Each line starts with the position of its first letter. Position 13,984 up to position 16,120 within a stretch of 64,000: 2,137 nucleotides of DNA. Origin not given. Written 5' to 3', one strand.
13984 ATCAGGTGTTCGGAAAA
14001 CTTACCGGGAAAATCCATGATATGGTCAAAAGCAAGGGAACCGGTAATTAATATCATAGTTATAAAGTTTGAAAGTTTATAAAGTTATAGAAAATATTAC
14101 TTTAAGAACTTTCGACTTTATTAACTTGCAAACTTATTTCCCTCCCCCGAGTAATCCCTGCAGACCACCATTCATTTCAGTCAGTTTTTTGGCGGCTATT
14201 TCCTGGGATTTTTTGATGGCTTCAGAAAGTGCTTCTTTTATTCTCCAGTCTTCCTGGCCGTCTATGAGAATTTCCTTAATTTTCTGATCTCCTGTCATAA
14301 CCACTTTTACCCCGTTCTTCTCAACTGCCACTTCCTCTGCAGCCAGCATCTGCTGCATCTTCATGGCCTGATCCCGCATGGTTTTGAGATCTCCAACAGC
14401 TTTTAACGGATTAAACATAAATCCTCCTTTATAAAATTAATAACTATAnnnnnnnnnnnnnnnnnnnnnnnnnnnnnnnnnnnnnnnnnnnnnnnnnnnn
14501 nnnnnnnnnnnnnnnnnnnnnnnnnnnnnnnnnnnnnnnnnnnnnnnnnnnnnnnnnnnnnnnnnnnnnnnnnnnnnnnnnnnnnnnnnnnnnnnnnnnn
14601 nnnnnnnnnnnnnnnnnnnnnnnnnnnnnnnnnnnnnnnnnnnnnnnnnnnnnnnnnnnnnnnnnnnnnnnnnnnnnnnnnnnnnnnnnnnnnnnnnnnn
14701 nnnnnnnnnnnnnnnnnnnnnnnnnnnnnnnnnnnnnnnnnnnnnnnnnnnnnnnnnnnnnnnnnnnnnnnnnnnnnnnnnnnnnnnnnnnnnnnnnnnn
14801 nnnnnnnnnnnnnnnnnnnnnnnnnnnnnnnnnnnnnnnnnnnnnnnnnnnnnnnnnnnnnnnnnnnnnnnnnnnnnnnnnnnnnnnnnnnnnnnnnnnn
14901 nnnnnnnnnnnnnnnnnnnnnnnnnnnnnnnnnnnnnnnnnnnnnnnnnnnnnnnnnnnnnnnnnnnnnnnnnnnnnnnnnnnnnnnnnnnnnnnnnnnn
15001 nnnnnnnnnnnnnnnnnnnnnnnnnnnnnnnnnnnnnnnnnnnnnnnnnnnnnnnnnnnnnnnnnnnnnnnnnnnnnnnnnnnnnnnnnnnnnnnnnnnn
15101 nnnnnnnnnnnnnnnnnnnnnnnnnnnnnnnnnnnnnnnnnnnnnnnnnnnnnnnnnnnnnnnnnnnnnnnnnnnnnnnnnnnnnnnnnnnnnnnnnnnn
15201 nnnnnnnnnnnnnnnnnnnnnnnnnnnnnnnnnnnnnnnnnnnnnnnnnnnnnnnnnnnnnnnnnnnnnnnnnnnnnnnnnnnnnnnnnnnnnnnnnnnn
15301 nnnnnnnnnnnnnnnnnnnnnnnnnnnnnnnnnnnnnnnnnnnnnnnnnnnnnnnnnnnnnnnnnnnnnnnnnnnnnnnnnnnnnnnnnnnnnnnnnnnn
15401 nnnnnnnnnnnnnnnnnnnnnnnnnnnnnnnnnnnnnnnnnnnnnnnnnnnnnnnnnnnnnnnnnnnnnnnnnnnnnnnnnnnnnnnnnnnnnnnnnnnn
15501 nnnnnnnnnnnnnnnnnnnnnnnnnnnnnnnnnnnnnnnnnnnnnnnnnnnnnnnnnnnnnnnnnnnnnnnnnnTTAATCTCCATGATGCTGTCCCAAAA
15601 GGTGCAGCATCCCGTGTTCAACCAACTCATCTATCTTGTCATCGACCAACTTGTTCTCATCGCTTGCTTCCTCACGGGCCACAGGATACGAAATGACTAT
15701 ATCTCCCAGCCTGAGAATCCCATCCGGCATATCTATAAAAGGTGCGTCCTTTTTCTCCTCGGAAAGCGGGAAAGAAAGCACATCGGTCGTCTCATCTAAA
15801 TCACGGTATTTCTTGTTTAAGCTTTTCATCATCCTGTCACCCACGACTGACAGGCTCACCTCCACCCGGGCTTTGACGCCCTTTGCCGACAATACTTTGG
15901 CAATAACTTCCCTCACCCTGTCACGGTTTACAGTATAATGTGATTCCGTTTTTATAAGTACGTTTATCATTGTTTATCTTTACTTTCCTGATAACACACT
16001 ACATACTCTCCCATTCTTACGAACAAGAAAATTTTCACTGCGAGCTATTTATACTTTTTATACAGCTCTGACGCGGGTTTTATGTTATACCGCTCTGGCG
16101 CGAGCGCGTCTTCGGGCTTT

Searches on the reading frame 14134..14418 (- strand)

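Call 80: search_protein_families(library=pfam, proteins=[window:14134-14418:-], max_evalue=0.001)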
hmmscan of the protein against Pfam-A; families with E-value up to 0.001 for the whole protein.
window:14134-14418:- (94 aa): 1 family
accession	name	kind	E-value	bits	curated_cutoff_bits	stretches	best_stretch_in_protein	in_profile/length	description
PF02575.21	YbaB_DNA_bd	-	1e-07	32.5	25.5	1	11-86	4-90/91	YbaB/EbfC DNA-binding family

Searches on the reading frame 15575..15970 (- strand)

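Call 80: search_protein_families(library=pfam, proteins=[window:15575-15970:-], max_evalue=0.001)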
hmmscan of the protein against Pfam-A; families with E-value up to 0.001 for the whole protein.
window:15575-15970:- (131 aa): 1 family
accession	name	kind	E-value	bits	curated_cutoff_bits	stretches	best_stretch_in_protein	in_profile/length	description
PF02130.23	YbeY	-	5.6e-28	97.8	25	1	16-129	8-109/129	Endoribonuclease YbeY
